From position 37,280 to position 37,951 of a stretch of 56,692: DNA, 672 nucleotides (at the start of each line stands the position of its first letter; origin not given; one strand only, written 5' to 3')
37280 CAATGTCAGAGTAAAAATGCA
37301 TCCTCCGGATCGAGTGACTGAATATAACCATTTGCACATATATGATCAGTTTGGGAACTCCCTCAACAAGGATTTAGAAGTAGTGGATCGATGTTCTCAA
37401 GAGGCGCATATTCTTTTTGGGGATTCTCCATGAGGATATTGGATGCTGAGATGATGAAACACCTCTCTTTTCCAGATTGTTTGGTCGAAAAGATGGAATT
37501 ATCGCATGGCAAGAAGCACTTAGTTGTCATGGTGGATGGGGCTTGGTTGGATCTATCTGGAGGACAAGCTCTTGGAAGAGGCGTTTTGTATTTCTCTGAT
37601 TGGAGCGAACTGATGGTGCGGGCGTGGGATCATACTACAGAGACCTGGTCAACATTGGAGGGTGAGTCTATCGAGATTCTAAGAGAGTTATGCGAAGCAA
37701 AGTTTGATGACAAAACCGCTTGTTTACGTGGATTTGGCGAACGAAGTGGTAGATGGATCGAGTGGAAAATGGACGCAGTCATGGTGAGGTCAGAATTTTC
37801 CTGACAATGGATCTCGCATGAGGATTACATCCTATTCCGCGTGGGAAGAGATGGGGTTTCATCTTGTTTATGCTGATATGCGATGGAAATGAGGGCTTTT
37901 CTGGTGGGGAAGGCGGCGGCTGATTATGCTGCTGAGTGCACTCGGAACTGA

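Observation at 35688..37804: Polymorphic-toxin-like gene with a compositionally foreign C-terminal module and a translationally coupled immunity-like gene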

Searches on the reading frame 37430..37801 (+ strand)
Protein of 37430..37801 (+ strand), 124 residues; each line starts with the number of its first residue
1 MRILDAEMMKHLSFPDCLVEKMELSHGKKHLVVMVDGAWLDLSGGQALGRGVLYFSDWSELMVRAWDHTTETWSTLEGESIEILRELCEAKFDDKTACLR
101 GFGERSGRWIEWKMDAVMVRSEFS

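Call 6: search_protein_families(library=pfam, proteins=[window:37430-37801:+], max_evalue=1)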
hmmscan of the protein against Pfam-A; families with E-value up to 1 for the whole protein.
window:37430-37801:+ (124 aa): 1 family
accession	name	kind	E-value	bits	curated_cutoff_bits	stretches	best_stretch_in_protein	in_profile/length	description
PF20981.2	AAR2_1st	-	0.14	12.7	23.6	1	46-85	53-95/134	AAR2 N-terminal domain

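Call 7: search_protein_families(library=ncbifam, proteins=[window:37430-37801:+], max_evalue=1)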
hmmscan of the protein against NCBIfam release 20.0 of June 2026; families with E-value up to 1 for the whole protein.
window:37430-37801:+ (124 aa): 1 family
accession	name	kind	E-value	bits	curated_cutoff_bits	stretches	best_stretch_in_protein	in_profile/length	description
NF007804.1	PRK10510.1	equivalog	0.079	12.3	307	1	36-103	61-127/219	OmpA family lipoprotein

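Call 17: search_solved_structures(query=window:37430-37801:+, max_evalue=10, show_alignments=2)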
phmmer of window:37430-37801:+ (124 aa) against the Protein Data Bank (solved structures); distinct sequences matched with E-value up to 10: 4.
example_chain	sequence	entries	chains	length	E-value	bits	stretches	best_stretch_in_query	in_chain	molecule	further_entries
5h91_A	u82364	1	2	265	0.34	14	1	39-101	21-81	Deoxyribose-phosphate aldolase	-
4xbk_A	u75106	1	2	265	1.1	12.4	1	39-101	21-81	Deoxyribose-phosphate aldolase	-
4xbs_A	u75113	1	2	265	1.1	12.4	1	39-101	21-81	Deoxyribose-phosphate aldolase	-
3n29_A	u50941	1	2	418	1.1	12.4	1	58-111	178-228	Carboxynorspermidine decarboxylase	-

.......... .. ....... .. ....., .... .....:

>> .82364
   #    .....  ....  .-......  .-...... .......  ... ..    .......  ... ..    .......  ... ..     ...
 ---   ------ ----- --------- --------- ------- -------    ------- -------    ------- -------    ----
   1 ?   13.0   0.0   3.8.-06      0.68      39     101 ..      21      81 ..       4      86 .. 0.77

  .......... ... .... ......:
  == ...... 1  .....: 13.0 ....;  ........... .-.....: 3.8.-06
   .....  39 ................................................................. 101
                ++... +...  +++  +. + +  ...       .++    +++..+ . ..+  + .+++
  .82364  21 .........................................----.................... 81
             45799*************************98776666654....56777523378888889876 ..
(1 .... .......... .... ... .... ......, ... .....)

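Call 22: find_homologous_proteins(query=window:37430-37801:+, max_evalue=0.01)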
Query window:37430-37801:+ (124 aa): 3 proteins with E <= 0.01 among 6 candidates.
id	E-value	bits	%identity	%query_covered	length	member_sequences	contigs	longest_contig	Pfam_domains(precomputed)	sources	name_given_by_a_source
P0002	1.5e-78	279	100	100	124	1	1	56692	-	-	-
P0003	6.2e-25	105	51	77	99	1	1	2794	-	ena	-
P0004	6.1e-22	96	40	99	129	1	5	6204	-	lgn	-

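Call 23: find_encoding_contigs(protein=P0004, flank=10000)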
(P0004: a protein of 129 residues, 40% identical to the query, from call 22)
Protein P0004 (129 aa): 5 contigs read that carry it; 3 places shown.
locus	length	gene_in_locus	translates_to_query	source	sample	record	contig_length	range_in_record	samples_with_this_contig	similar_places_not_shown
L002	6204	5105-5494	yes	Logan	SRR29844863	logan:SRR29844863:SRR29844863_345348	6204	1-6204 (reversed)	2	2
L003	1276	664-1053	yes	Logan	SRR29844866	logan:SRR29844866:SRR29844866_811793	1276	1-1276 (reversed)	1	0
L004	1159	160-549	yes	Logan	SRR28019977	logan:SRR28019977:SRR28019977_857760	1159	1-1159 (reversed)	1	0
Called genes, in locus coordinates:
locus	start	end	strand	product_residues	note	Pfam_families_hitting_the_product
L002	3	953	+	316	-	?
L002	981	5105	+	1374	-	PF25023:TEN_YD-shell (weak), PF05593:RHS_repeat, PF25023:TEN_YD-shell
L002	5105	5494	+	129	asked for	-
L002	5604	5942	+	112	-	-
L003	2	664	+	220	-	?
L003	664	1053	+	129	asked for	-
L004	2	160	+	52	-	?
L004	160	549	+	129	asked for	-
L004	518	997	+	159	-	-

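Call 24: find_encoding_contigs(protein=P0003, flank=10000)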
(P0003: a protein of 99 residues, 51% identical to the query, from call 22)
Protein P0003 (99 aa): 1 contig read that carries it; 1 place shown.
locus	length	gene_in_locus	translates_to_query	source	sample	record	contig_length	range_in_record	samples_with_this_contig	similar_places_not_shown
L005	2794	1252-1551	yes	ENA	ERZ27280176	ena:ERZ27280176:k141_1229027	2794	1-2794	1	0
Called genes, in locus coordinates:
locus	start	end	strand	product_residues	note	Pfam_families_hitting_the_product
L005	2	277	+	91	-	?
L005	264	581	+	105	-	-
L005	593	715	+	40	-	-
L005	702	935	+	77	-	PF14206:Cys_rich_CPCC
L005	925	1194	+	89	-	-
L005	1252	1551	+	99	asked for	-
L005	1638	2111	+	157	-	PF13274:SocA_Panacea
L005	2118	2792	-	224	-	?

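Call 66: predict_structure(alignment_id=A2)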
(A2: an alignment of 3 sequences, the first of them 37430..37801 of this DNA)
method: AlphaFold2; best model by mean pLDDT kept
length: 124 residues; sequences in the alignment: 3
mean_pLDDT: 56.2   pTM: 0.55
mean pLDDT of the five models: 56.2, 47.6, 45.0, 37.6, 34.1
residues with pLDDT >= 90: 0; 70-90: 33; 50-70: 43; < 50: 48
segments of 3 or more residues with pLDDT < 50: 1-9, 23-31, 36-54, 121-124
pLDDT, mean of each block of 10 residues (from residue 1): 35 50 45 44 32 49 79 73 61 70 74 70 39
secondary structure, 60 per line:
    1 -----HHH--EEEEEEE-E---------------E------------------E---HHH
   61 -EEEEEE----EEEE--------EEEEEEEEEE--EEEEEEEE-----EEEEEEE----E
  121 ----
elements in order: E11-17 E62-67 E72-75 E84-93 E96-103 E109-115

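Call 69: search_solved_structures(query=A6, max_evalue=10, show_alignments=2)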
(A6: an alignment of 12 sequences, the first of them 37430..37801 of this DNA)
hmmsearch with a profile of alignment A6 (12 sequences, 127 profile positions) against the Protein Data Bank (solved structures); distinct sequences matched with E-value up to 10: 1.
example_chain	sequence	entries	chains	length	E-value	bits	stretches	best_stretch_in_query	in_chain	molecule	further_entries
4hps_A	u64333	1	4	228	1.7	11.8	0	43-83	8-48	Pyrrolidone-carboxylate peptidase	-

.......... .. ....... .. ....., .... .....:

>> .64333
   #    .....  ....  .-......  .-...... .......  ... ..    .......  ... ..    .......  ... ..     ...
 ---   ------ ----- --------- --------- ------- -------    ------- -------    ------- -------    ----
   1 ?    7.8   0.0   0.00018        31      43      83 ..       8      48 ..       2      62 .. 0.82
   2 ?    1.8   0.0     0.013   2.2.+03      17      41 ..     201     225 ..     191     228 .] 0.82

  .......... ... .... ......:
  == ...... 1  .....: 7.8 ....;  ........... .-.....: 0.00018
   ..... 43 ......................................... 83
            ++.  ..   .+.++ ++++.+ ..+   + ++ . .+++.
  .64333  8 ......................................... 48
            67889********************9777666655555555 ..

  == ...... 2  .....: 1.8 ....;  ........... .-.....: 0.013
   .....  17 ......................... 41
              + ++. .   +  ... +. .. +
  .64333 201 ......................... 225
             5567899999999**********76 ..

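Call 74: fold_search(model_id=the predicted structure, library=pdb)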
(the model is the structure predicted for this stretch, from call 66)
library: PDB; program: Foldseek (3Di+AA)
matches with E <= 10: 358; with E <= 0.001: 0
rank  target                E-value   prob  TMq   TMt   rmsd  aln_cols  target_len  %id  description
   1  2y8f_D                4.3e-02  0.98  0.30  0.28   6.5        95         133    9  Structure of the Ran-binding domain from human RanBP3 (wild type) (released 2011-02-16)
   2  2y8f_A                4.8e-02  0.97  0.29  0.28   7.3        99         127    8  Structure of the Ran-binding domain from human RanBP3 (wild type) (released 2011-02-16)
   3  2crf_MODEL_1_A        6.6e-02  0.87  0.30  0.25  14.3       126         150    7  Solution structure of the Ran_BP1 domain of RAN-binding protein-3 (released 2005-11-20)
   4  2y8f_C                3.0e-01  0.72  0.29  0.31   7.0        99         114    9  Structure of the Ran-binding domain from human RanBP3 (wild type) (released 2011-02-16)
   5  7z8b_F                3.5e-01  0.30  0.25  0.08  14.0        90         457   12  Structure of CRL7FBXW8 reveals coupling with CUL1-RBX1/ROC1 for multi-cullin-RING E3-catalyzed ubiquitin ligation (released 2022-08-24)
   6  7mnx_D                5.8e-01  0.44  0.29  0.28   9.7       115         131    7  Crystal Structure of Nup358/RanBP2 Ran-binding domain 2 in complex with Ran-GPPNHP (released 2022-06-15)
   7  6g6n_B                6.5e-01  0.08  0.17  0.08  15.9       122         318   15  Crystal structure of the computationally designed Tako8 protein in C2 (released 2018-11-28)
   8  9xzt_A                8.0e-01  0.12  0.22  0.26   8.7        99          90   16  Crystal structure of BBn6 (released 2025-09-03)
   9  6g6n_A                9.3e-01  0.10  0.15  0.07  14.0        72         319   21  Crystal structure of the computationally designed Tako8 protein in C2 (released 2018-11-28)
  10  1njh                  9.8e-01  0.28  0.24  0.27   6.6        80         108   11  Crystal Structure of Bacillus subtilis YojF protein (released 2003-07-01)
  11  7mnx_B                1.0e+00  0.33  0.29  0.28   9.3       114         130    7  Crystal Structure of Nup358/RanBP2 Ran-binding domain 2 in complex with Ran-GPPNHP (released 2022-06-15)
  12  3wsy_A                1.2e+00  0.13  0.19  0.04   9.1        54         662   17  SorLA Vps10p domain in complex with its own propeptide fragment (released 2015-02-04)
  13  3apu_A                1.3e+00  0.05  0.16  0.12  10.7        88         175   12  Crystal structure of the A variant of human alpha1-acid glycoprotein (released 2011-02-23)
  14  6y7o_C                1.4e+00  0.06  0.12  0.07  13.6        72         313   21  The complex between the eight-bladed symmetrical designer protein Tako8 and the silicotungstic acid Keggin (STA) (released 2020-12-16)
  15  5j3t_A                1.5e+00  0.20  0.23  0.23   7.0        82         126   10  Crystal structure of S. pombe Dcp2:Dcp1:Edc1 mRNA decapping complex (released 2016-05-18)
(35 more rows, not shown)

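Call 102: find_encoding_contigs(protein=P0002, flank=1000, max_places=3)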
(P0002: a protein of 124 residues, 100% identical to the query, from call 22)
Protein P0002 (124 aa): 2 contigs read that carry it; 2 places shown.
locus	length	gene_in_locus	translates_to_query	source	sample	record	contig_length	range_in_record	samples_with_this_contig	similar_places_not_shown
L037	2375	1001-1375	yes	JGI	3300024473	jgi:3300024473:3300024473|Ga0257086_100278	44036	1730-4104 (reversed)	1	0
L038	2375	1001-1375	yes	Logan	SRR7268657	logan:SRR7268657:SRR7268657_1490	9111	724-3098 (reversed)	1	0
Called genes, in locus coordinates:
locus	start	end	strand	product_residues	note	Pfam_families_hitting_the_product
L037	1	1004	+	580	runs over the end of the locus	-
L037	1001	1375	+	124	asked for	-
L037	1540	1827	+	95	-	PF13083:KH_KhpA-B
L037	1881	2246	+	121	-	PF01740:STAS, PF13466:STAS_2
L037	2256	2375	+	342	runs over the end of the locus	PF01745:IPT, PF01715:IPPT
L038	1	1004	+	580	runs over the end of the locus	-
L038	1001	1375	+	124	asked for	-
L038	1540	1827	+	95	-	PF13083:KH_KhpA-B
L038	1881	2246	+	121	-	PF01740:STAS, PF13466:STAS_2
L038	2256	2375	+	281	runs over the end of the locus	?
